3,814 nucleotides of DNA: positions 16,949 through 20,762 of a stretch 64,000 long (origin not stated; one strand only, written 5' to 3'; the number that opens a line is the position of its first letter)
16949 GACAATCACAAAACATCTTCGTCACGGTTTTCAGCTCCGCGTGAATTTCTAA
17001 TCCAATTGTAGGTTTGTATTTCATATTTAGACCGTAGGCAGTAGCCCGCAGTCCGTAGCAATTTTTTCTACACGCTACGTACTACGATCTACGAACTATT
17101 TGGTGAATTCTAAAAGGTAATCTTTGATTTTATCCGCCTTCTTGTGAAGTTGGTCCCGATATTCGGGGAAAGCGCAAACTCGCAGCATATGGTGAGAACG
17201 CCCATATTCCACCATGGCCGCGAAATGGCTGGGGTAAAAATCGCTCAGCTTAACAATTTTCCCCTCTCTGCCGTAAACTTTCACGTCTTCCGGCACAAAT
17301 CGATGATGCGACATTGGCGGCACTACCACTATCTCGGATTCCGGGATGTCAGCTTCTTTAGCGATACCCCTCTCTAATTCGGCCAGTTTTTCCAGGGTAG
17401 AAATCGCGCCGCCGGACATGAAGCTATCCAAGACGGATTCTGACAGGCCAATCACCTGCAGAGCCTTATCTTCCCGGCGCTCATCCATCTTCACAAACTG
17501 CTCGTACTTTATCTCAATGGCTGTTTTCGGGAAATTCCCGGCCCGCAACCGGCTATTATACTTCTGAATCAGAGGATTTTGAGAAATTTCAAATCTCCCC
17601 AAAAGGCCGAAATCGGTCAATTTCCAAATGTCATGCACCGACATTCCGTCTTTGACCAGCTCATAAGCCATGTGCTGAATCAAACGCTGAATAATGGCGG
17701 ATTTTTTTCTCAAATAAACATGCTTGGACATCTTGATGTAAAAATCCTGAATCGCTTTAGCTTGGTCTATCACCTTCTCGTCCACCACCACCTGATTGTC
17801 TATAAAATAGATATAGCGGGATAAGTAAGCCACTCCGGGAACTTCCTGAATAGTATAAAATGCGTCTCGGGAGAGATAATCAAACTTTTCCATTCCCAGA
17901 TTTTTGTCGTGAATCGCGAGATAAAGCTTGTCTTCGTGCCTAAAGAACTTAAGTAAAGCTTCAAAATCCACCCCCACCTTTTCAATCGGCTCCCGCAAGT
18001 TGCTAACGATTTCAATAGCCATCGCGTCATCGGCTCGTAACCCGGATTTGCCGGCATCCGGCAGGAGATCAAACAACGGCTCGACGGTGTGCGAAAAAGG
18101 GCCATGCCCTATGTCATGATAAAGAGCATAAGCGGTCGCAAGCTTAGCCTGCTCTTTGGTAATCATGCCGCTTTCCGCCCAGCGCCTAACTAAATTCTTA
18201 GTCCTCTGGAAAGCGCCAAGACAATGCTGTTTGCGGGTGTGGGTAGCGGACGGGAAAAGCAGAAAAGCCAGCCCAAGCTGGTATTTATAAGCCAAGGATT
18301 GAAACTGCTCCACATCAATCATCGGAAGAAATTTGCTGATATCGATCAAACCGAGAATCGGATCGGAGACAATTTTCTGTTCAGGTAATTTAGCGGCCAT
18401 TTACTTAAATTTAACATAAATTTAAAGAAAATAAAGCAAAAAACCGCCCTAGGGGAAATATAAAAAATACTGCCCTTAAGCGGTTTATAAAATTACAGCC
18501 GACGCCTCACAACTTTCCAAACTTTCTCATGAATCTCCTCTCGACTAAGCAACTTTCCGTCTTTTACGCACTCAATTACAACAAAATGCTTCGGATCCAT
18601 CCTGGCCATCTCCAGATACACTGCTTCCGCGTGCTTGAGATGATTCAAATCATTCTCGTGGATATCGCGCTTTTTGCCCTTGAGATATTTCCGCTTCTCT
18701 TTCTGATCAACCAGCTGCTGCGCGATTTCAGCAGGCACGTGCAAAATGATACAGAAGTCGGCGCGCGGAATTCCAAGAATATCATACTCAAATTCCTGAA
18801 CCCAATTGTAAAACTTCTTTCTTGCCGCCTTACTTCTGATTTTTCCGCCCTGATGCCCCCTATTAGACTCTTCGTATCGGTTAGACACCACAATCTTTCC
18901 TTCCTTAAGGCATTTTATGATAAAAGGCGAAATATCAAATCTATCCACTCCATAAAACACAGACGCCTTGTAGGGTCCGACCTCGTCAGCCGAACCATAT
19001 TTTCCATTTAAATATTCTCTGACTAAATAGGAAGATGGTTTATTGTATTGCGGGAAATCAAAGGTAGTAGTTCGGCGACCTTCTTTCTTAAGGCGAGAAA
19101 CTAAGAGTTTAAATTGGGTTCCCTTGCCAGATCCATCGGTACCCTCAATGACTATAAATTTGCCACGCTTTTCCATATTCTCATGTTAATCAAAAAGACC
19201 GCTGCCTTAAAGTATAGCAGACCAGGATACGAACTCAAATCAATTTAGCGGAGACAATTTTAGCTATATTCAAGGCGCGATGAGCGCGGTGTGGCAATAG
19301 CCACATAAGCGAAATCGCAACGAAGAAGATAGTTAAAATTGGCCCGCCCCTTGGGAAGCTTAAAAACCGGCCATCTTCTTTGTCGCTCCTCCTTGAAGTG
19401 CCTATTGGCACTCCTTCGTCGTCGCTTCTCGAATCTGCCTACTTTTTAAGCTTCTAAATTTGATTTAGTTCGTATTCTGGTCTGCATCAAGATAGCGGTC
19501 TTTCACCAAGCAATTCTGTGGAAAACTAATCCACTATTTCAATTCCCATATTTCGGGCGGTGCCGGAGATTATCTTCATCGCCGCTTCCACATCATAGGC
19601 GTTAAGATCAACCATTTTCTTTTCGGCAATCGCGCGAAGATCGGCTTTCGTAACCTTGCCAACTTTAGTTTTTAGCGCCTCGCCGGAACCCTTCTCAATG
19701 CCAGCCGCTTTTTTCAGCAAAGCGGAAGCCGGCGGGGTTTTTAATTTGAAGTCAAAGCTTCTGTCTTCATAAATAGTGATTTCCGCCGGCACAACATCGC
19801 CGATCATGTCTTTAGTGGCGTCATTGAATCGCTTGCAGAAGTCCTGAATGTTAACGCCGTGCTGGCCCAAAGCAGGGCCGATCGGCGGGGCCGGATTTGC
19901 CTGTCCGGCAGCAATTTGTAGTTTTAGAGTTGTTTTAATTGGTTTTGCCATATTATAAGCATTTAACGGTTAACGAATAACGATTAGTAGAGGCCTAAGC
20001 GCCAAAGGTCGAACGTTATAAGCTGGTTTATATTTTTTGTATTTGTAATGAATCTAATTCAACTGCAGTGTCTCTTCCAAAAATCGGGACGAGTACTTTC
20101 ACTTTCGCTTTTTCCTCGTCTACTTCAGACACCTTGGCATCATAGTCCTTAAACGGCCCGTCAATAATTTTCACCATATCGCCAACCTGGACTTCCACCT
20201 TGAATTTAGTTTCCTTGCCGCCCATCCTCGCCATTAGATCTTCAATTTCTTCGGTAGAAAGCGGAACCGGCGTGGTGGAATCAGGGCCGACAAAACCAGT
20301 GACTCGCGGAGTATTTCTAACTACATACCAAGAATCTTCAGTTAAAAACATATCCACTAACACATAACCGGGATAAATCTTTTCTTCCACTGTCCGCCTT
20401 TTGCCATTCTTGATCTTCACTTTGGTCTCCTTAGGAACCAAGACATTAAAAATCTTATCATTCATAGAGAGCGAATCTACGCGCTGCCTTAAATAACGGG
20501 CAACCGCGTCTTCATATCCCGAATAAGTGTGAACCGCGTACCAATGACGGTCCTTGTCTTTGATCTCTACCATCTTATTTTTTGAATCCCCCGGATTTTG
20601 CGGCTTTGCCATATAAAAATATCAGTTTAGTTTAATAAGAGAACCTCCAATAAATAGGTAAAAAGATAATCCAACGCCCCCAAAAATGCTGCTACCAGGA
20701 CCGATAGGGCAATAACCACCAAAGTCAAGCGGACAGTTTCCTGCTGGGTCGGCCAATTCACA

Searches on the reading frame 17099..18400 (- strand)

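Call 36: search_protein_families(library=pfam, proteins=[window:17099-18400:-], max_evalue=0.001)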
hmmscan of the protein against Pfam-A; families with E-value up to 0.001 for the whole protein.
window:17099-18400:- (434 aa): 2 families
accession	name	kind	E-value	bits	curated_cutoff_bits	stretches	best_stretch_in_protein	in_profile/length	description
PF19276.4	HD_assoc_2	-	1.5e-07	31.6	23.1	0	195-305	8-122/222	HD associated region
PF01966.28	HD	-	2.3e-06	28.3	22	1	58-154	3-83/116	HD domain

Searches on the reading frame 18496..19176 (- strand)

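Call 36: search_protein_families(library=pfam, proteins=[window:18496-19176:-], max_evalue=0.001)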
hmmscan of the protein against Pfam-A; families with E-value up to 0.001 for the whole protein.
window:18496-19176:- (227 aa): 1 family
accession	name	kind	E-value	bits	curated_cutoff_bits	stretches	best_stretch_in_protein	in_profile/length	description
PF02223.23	Thymidylate_kin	-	8.4e-19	68.4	27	1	10-203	1-174/185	Thymidylate kinase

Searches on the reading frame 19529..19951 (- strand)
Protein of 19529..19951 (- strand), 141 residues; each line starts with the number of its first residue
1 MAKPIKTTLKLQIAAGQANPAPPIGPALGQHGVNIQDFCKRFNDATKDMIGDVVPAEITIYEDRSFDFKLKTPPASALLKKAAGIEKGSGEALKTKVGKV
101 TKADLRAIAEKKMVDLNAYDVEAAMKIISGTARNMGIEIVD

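Call 36: search_protein_families(library=pfam, proteins=[window:19529-19951:-], max_evalue=0.001)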
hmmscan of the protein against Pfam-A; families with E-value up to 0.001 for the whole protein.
window:19529-19951:- (141 aa): 2 families
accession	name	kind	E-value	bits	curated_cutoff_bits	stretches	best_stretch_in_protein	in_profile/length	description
PF03946.19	Ribosomal_L11_N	-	1.4e-28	98.8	32.9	1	9-66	1-58/58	Ribosomal protein L11, N-terminal domain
PF00298.24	Ribosomal_L11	-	1.1e-27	96.6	21.4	1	71-139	1-69/69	Ribosomal protein L11, RNA binding domain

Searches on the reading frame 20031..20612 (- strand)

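Call 36: search_protein_families(library=pfam, proteins=[window:20031-20612:-], max_evalue=0.001)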
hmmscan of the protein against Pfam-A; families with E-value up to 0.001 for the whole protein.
window:20031-20612:- (194 aa): 2 families
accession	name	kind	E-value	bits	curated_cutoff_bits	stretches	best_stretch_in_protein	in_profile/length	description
PF02357.24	NusG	-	2.5e-27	95.6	22.2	1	23-126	2-92/93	Transcription termination factor nusG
PF00467.35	KOW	-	6.5e-08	32.5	22.3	1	143-173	1-31/32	KOW motif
